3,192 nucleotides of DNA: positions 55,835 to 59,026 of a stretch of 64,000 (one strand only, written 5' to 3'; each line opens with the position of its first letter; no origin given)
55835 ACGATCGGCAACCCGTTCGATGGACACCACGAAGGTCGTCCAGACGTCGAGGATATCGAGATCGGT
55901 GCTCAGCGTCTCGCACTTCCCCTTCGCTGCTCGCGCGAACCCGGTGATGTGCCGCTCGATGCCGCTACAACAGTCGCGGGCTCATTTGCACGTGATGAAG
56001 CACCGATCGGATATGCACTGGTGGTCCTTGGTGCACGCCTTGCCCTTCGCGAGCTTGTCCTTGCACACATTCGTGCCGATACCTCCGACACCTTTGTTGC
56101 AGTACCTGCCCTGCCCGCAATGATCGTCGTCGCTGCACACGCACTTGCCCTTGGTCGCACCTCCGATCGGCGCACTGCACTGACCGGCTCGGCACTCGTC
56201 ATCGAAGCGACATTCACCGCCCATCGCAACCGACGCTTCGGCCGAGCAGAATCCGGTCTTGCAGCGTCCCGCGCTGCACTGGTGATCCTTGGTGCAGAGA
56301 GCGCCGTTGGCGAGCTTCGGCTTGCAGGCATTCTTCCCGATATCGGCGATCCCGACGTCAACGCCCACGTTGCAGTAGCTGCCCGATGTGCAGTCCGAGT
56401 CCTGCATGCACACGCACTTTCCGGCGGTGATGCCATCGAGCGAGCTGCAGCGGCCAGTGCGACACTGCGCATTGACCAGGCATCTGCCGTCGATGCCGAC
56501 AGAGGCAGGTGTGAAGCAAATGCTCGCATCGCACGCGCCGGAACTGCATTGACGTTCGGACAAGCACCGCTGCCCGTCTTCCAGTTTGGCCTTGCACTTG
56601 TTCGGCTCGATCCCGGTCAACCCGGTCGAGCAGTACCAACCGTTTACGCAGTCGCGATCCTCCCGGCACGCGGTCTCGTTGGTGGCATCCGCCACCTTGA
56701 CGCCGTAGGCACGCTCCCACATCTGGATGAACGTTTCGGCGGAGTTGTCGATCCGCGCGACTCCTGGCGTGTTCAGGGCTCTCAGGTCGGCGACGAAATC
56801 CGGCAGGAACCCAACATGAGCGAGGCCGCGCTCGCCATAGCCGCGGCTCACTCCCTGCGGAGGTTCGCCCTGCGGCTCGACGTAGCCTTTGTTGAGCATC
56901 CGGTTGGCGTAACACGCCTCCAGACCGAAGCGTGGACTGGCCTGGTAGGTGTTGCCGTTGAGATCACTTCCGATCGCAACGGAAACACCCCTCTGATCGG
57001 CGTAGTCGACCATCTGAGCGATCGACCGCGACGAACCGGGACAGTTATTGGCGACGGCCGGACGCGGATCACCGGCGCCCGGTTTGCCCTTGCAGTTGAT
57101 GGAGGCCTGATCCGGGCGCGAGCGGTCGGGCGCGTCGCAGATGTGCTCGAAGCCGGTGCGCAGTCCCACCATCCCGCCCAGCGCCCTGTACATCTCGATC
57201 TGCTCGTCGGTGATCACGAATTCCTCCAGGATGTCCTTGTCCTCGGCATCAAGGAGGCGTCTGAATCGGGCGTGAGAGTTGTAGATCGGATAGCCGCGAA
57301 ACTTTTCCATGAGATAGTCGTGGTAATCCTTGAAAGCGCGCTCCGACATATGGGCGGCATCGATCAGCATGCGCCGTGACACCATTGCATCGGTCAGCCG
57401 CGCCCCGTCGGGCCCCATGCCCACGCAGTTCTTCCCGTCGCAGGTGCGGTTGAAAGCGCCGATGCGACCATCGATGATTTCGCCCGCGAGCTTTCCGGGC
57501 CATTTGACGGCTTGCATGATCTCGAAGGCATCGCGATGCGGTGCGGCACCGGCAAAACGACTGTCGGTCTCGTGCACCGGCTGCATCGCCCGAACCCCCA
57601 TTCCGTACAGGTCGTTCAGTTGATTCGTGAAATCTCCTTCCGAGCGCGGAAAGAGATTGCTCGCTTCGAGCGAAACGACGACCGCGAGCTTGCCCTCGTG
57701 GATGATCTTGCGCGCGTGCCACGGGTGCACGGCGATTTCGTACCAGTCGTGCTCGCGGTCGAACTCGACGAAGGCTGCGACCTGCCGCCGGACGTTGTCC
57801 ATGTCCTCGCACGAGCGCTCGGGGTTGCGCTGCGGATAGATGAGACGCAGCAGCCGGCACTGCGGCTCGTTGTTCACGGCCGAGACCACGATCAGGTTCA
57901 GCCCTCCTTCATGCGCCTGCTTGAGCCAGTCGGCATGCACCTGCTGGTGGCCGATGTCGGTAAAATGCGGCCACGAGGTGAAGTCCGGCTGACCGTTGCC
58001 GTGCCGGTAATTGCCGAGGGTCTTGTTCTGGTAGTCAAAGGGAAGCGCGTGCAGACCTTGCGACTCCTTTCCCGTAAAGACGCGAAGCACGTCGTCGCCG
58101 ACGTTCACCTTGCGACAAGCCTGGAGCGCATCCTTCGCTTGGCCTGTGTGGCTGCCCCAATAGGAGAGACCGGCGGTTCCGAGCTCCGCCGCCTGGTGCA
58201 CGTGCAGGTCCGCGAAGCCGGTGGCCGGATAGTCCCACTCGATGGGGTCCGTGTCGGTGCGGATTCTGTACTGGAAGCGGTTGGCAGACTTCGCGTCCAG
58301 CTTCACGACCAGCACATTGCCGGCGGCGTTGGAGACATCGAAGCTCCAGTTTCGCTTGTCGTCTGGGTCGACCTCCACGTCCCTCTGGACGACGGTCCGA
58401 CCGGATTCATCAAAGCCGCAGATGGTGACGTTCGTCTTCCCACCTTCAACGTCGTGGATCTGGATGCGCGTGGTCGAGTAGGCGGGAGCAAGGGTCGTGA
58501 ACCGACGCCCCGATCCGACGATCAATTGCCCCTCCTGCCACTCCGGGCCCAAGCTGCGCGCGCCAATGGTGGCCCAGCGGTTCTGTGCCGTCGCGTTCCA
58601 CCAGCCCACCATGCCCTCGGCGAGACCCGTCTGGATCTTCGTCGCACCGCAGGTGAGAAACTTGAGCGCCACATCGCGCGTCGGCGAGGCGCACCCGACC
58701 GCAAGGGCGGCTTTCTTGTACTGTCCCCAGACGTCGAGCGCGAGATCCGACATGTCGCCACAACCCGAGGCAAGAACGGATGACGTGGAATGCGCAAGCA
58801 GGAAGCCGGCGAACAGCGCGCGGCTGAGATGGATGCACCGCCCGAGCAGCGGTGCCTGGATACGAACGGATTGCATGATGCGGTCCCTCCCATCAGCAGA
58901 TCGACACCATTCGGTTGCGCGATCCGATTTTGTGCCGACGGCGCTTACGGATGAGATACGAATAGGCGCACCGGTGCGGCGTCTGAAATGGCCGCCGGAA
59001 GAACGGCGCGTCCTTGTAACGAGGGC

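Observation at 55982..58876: Secreted M19-dipeptidase-like metallohydrolase with an unknown N-terminal domain and a 32-cysteine Dickkopf/colipase-like repeat tail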

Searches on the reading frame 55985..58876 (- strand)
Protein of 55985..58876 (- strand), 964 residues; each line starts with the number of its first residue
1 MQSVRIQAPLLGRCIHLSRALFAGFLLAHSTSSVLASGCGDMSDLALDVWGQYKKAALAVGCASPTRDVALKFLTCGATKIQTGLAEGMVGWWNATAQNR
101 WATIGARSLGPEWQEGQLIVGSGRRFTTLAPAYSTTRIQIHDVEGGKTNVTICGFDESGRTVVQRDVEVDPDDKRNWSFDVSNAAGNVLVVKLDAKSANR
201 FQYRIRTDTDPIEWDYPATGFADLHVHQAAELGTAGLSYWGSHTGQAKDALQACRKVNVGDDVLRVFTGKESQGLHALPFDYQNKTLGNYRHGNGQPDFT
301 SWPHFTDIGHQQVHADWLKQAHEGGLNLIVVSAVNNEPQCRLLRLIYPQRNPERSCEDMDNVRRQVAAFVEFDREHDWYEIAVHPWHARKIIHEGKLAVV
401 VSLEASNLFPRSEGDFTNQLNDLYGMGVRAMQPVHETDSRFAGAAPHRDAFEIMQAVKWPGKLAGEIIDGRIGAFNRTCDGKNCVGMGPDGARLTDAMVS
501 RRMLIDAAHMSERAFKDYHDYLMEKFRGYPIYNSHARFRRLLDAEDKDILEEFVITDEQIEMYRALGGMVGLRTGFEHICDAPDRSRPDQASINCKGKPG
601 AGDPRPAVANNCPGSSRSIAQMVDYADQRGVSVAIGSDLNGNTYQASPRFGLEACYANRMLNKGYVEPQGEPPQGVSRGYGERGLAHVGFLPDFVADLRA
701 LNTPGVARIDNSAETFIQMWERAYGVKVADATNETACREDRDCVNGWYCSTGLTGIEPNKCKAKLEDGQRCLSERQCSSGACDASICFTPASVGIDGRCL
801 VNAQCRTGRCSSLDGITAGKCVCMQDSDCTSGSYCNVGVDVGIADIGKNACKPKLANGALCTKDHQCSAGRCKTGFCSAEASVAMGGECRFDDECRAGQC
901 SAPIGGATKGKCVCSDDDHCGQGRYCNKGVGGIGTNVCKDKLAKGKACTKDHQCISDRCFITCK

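Call 3: search_protein_families(library=pfam, proteins=[window:55985-58876:-], max_evalue=1)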
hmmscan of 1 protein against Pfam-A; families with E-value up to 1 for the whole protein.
window:55985-58876:- (964 aa): 4 families
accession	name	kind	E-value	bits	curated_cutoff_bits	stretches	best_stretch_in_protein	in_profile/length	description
PF01244.27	Peptidase_M19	-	1.1e-15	58.1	26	1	308-699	29-296/319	Membrane dipeptidase (Peptidase family M19)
PF04706.18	Dickkopf_N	-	1.1e-12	48.6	25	3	823-877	2-50/51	Dickkopf N-terminal cysteine-rich region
PF22906.1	GULLO2-like_3rd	-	0.002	18.2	27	2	905-929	3-29/40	L-gulonolactone oxidase 2-like, C-terminal domain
PF25799.1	prePAAR_I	-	0.23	12.2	25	1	60-91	26-56/57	Class I prePAAR effector Rhs1 motif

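Call 4: search_protein_families(library=ncbifam, proteins=[window:55985-58876:-], max_evalue=1)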
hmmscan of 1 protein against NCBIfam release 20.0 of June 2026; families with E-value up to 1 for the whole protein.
window:55985-58876:- (964 aa): 0 families

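Call 5: search_solved_structures(query=window:55985-58876:-, max_evalue=1, show_alignments=2)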
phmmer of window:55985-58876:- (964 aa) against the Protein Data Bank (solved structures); distinct sequences matched with E-value up to 1: 1.
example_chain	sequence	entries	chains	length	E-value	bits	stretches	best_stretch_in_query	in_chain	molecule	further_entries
3d7r_A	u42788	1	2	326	0.92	10.5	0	458-550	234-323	Esterase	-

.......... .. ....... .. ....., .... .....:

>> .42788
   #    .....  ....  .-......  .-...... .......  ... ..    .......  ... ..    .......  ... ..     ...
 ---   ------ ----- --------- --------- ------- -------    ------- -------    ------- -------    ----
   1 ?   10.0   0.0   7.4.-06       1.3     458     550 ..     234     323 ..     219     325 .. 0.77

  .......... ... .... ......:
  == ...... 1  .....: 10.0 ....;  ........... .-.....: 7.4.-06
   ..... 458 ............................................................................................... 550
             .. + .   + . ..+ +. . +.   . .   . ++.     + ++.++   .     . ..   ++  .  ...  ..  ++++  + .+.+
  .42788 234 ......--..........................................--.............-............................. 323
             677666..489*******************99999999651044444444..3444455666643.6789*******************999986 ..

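Call 6: find_homologous_proteins(query=window:55985-58876:-)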
Query window:55985-58876:- (964 aa): 123 proteins with E <= 0.001 among 8000 candidates; the best 120 are listed.
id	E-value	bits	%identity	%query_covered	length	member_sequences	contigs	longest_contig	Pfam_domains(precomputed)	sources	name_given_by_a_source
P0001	0.0e+0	2291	100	100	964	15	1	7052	PF04706.19,PF01244.28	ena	-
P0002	0.0e+0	1592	70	99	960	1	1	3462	PF04706.19,PF01244.28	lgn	-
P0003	0.0e+0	1357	61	98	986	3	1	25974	PF01244.28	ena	-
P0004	1.4e-244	833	45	97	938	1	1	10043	PF01244.28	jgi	jgi:microsomal dipeptidase-like Zn-dependent dipeptidase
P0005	5.0e-240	817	45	96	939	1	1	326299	PF04706.19,PF01244.28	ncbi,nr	ncbi:MAG TPA: membrane dipeptidase [Thermoanaerobaculia bacterium]|nr:membrane dipeptidase [Thermoan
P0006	5.9e-233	794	46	92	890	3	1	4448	PF01244.28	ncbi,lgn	-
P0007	1.4e-231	790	44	96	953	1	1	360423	PF04706.19,PF01244.28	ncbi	-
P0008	2.8e-226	772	44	95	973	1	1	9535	PF01244.28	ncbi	-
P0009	2.1e-225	769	44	96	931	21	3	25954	PF04706.19,PF01244.28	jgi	jgi:microsomal dipeptidase-like Zn-dependent dipeptidase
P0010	6.5e-220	751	56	65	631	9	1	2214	PF04706.19,PF01244.28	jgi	jgi:microsomal dipeptidase-like Zn-dependent dipeptidase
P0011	1.0e-204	701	42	90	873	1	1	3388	PF04706.19,PF01244.28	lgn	-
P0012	1.6e-204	700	42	89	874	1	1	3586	PF04706.19,PF01244.28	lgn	-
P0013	7.2e-199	681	41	90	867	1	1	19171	PF01244.28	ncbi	-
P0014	1.8e-194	667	41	88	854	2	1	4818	PF01244.28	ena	-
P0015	1.1e-193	664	41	87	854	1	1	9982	PF01244.28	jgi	jgi:microsomal dipeptidase-like Zn-dependent dipeptidase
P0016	3.6e-190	652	40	90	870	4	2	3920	PF01244.28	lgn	-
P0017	1.2e-184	634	40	87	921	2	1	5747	PF01244.28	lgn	-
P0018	3.7e-181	623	43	79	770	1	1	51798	PF01244.28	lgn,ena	-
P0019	3.1e-176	606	44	64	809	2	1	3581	PF01244.28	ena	-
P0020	7.9e-175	602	38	93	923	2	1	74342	PF04706.19,PF01244.28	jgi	jgi:microsomal dipeptidase-like Zn-dependent dipeptidase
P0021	2.3e-173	597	39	93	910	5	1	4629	PF04706.19,PF01244.28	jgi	-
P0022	2.9e-173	597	43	76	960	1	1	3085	PF01244.28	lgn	-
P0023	7.1e-173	595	43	74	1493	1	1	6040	PF04984.20,PF01244.28,PF17210.10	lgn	-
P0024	4.7e-172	592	43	74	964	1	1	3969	PF01244.28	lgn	-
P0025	8.4e-169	582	43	73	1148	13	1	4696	PF01244.28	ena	-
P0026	5.4e-168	579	43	72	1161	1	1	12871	PF01244.28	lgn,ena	-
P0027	1.9e-166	574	44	70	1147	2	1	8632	PF01244.28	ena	-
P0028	5.0e-164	566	42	70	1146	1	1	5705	PF01244.28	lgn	-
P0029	1.2e-163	565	42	70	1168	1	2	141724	PF01244.28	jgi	jgi:microsomal dipeptidase-like Zn-dependent dipeptidase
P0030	2.2e-163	564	42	73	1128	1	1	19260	PF01244.28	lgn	-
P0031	8.2e-162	559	40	79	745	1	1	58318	PF04706.19,PF01244.28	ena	-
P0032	1.7e-159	551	42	72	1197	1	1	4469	PF01244.28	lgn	-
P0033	2.1e-154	534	43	73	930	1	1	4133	PF01244.28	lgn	-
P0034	4.6e-152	526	41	72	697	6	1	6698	PF01244.28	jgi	jgi:microsomal dipeptidase-like Zn-dependent dipeptidase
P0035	2.1e-144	501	39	73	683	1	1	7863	PF01244.28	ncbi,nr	ncbi:MAG: hypothetical protein EXR72_25945 [Myxococcales bacterium]|nr:hypothetical protein [Myxococ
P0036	5.9e-140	486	40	72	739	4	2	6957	PF01244.28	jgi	jgi:microsomal dipeptidase-like Zn-dependent dipeptidase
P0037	1.2e-136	475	40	71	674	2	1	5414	PF01244.28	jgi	-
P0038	1.3e-136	475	39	72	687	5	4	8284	PF01244.28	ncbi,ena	-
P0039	6.7e-136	473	41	73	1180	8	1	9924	PF01244.28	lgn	-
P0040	1.0e-134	469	40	71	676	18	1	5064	PF01244.28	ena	-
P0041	1.1e-127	446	39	71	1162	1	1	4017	PF01244.28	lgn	-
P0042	1.1e-125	439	37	73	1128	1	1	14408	PF01244.28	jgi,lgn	jgi:microsomal dipeptidase-like Zn-dependent dipeptidase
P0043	2.9e-124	434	42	55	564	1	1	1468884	PF01244.28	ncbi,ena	-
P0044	3.2e-124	434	38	71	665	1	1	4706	PF01244.28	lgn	-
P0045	3.2e-124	434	36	75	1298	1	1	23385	PF01244.28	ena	-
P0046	8.0e-124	433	36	71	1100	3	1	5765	PF01244.28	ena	-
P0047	2.4e-123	431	38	72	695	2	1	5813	PF01244.28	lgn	-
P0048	3.5e-123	431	39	71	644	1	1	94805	PF01244.28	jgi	jgi:microsomal dipeptidase-like Zn-dependent dipeptidase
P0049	1.1e-121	426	37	71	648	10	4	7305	PF01244.28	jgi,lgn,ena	-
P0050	1.6e-120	422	36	72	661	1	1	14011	PF01244.28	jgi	jgi:microsomal dipeptidase-like Zn-dependent dipeptidase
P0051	3.5e-118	414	35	72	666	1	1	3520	PF01244.28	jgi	jgi:microsomal dipeptidase-like Zn-dependent dipeptidase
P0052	5.1e-118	414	37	71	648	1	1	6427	PF01244.28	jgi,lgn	jgi:microsomal dipeptidase-like Zn-dependent dipeptidase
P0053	7.0e-117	410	36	73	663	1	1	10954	PF01244.28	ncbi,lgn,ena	-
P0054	3.6e-116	408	36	72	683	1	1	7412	PF01244.28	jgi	jgi:microsomal dipeptidase-like Zn-dependent dipeptidase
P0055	3.4e-114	401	38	68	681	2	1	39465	PF01244.28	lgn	-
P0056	2.1e-113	398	36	74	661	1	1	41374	PF01244.28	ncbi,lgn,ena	-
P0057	7.4e-113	397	35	74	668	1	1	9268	PF01244.28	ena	-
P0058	3.4e-112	394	37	73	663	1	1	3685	PF01244.28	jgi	jgi:microsomal dipeptidase-like Zn-dependent dipeptidase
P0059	2.1e-106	375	41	60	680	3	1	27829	PF01244.28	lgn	-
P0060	5.7e-106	374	36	66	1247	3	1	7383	PF01244.28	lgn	-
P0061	6.6e-106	374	40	60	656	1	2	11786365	PF01244.28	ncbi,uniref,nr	ncbi:Membrane dipeptidase [Sulfidibacter corallicola]|uniref:Membrane dipeptidase n=1 Tax=Sulfidibac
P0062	3.0e-103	365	36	66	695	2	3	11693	PF01244.28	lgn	-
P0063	4.8e-100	354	39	64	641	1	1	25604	PF01244.28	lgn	-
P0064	2.1e-99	352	35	70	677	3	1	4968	PF01244.28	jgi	jgi:microsomal dipeptidase-like Zn-dependent dipeptidase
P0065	8.1e-98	347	33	76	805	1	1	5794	PF00754.32,PF22633.4,PF01244.28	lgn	-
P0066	9.0e-96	340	37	65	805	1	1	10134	PF00754.32,PF01244.28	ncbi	-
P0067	1.2e-95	340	42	53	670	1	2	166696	PF01244.28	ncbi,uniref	ncbi:membrane dipeptidase [Haliangium sp.]|uniref:membrane dipeptidase n=1 Tax=Haliangium sp. TaxID=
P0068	1.3e-95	340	37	65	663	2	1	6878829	PF01244.28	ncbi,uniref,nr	ncbi:membrane dipeptidase [Agarilytica rhodophyticola]|uniref:membrane dipeptidase n=1 Tax=Agarilyti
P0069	1.5e-95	339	36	65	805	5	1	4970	PF00754.32,PF22633.4,PF01244.28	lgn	-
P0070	9.5e-95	337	36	68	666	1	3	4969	PF01244.28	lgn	-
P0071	3.0e-92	328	39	53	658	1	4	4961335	PF01244.28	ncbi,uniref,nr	ncbi:membrane dipeptidase [Microbulbifer taiwanensis]|uniref:Membrane dipeptidase n=1 Tax=Microbulbi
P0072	5.5e-92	327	36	67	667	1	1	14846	PF01244.28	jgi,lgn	jgi:microsomal dipeptidase-like Zn-dependent dipeptidase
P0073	1.4e-90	323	32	69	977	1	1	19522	PF04706.19,PF24517.3,PF01244.28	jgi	jgi:microsomal dipeptidase-like Zn-dependent dipeptidase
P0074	1.7e-88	316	35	68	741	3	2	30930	PF04706.19,PF01244.28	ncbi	-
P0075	1.1e-85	307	35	68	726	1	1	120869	PF01244.28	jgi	jgi:microsomal dipeptidase-like Zn-dependent dipeptidase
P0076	4.7e-85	305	34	69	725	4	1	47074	PF01244.28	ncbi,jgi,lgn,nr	ncbi:MAG: membrane dipeptidase [Polyangiaceae bacterium]|jgi:microsomal dipeptidase-like Zn-dependen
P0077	9.8e-85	303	34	68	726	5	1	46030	PF01244.28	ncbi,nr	ncbi:MAG TPA: membrane dipeptidase [Polyangiaceae bacterium]|nr:membrane dipeptidase [Polyangiaceae 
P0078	1.7e-84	303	37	53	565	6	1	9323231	PF01244.28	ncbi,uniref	ncbi:membrane dipeptidase [Candidatus Uabimicrobium sp. HlEnr_7]|uniref:membrane dipeptidase n=1 Tax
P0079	2.9e-84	302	34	72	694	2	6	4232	PF01244.28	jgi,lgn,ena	-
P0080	1.8e-78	283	38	54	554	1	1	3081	PF01244.28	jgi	jgi:microsomal dipeptidase-like Zn-dependent dipeptidase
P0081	6.5e-76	274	33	65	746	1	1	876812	PF01244.28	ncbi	-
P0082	7.2e-74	267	32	70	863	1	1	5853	PF01244.28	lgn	-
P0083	4.1e-65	239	34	54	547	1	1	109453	PF01244.28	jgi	jgi:microsomal dipeptidase-like Zn-dependent dipeptidase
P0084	4.0e-63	232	33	60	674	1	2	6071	PF01244.28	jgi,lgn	-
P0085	1.2e-62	230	33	53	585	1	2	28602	PF01244.28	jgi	jgi:microsomal dipeptidase-like Zn-dependent dipeptidase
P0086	1.8e-62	230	31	64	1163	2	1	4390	PF01244.28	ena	-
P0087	6.8e-62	228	31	73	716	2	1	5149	PF01244.28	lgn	-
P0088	4.1e-60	222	32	53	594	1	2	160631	PF01244.28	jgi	jgi:microsomal dipeptidase-like Zn-dependent dipeptidase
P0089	1.2e-59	220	32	67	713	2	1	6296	PF01244.28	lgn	-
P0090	5.5e-59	218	32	60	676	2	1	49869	PF01244.28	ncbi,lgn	ncbi:MAG: membrane dipeptidase [Myxococcota bacterium]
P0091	1.9e-57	213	32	53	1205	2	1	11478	PF22352.3,PF00801.27,PF01244.28,PF18911.7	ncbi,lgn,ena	-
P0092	5.0e-55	205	33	53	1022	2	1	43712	PF01244.28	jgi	jgi:microsomal dipeptidase-like Zn-dependent dipeptidase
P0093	7.6e-54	201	33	53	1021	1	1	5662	PF01244.28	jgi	jgi:microsomal dipeptidase-like Zn-dependent dipeptidase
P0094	3.9e-53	199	31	56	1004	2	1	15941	PF01244.28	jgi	jgi:microsomal dipeptidase-like Zn-dependent dipeptidase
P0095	4.2e-51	192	30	62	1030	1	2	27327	PF01244.28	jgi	jgi:microsomal dipeptidase-like Zn-dependent dipeptidase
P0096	8.8e-50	188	30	54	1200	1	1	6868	PF22352.3,PF00801.27,PF01244.28,PF18911.7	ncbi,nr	ncbi:MAG: PKD domain-containing protein [Planctomycetes bacterium]|nr:PKD domain-containing protein 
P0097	1.4e-40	157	31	53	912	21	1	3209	PF01244.28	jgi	jgi:microsomal dipeptidase-like Zn-dependent dipeptidase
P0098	4.5e-37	146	29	52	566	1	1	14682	PF01244.28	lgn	-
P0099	8.6e-37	145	31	53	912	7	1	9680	PF01244.28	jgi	jgi:microsomal dipeptidase-like Zn-dependent dipeptidase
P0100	1.6e-36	144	29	54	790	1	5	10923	PF18885.7,PF01244.28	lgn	-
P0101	3.4e-36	143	29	52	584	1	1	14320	PF01244.28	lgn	-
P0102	4.4e-36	142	30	52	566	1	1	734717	PF01244.28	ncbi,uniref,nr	ncbi:membrane dipeptidase [Hyalangium minutum]|uniref:Peptidase, M19 family protein n=1 Tax=Hyalangi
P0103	5.5e-36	142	29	52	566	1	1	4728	PF01244.28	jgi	jgi:microsomal dipeptidase-like Zn-dependent dipeptidase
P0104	4.1e-31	126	30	26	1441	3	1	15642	PF02494.23,PF01244.28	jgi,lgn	-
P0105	7.1e-31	125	29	54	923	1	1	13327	PF01244.28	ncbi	-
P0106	1.0e-28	118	26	45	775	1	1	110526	PF01244.28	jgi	jgi:microsomal dipeptidase-like Zn-dependent dipeptidase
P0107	1.2e-28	118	28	45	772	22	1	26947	PF01244.28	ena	-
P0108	3.9e-28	116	28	45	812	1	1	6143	PF01244.28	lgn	-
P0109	2.8e-27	113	33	24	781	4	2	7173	PF01244.28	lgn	-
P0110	1.6e-26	111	27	46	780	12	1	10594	PF01244.28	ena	-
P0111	3.6e-22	96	27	33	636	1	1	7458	PF01244.28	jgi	jgi:microsomal dipeptidase-like Zn-dependent dipeptidase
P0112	6.2e-22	96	30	23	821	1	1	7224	PF01244.28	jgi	jgi:hypothetical protein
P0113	1.3e-21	95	26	52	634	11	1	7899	PF01244.28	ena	-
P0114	7.2e-21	92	26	46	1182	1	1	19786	PF01244.28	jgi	jgi:microsomal dipeptidase-like Zn-dependent dipeptidase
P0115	2.0e-20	91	28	26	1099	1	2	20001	PF01244.28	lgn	-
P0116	1.2e-18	85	26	52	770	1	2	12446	PF01244.28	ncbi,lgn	ncbi:MAG: membrane dipeptidase [Myxococcota bacterium]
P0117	3.2e-18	83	26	44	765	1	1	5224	PF01244.28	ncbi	ncbi:MAG: membrane dipeptidase [Myxococcota bacterium]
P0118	1.3e-17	81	25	52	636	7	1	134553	PF01244.28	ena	-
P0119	1.6e-16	78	30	25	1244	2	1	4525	PF01244.28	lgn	-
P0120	1.8e-16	78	25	52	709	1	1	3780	PF01244.28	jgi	jgi:hypothetical protein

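Call 10: find_encoding_contigs(protein=P0001, flank=10000, max_places=6)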
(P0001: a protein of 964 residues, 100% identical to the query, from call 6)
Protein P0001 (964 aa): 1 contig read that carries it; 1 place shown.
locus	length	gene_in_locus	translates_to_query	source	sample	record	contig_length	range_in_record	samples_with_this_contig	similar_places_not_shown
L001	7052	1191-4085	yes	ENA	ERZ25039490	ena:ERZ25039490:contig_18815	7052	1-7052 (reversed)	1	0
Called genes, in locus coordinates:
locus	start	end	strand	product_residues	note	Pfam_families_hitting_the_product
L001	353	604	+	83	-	-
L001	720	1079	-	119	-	PF02566:OsmC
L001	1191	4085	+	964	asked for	PF01244:Peptidase_M19, PF04706:Dickkopf_N (weak)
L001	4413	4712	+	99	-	PF02776:TPP_enzyme_N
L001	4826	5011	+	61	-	-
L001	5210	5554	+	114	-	-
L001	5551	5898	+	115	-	PF02775:TPP_enzyme_C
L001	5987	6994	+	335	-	PF11604:CusF_Ec, PF00578:AhpC-TSA (weak), PF02630:SCO1-SenC, PF08534:Redoxin (faint)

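Call 11: find_related_loci(query=window:55985-58876:-, collection=genome_contigs, flank=10000)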
Query window:55985-58876:- (964 aa) in genome_contigs; peptide patterns used: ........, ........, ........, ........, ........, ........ (x = any residue, [..] = any of these).
18 stretches matched a pattern; 5 encode a relative of the query (tblastn E <= 1e-3); 5 distinct loci.
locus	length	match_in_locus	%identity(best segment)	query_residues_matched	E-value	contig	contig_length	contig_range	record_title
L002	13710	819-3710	92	1-964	0e+0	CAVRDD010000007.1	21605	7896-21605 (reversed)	MAG: uncultured beta proteobacterium isolate MFD04716.bin.2.253 genome assembly, contig: contig_122260, whole genome sho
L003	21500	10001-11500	37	218-724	6e-90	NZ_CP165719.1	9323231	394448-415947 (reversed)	Candidatus Uabimicrobium sp. HlEnr_7 chromosome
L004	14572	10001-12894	52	1-964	0e+0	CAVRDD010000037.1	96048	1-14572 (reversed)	MAG: uncultured beta proteobacterium isolate MFD04716.bin.2.253 genome assembly, contig: contig_68732, whole genome shot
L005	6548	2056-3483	36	217-724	3e-79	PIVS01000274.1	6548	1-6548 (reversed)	MAG: Desulfobacteraceae bacterium isolate Glo_11 GloG15_CONTIG17492, whole genome shotgun sequence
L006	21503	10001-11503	36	217-724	2e-89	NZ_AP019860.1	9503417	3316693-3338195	Candidatus Uabimicrobium amorphum strain SRT547 chromosome, complete genome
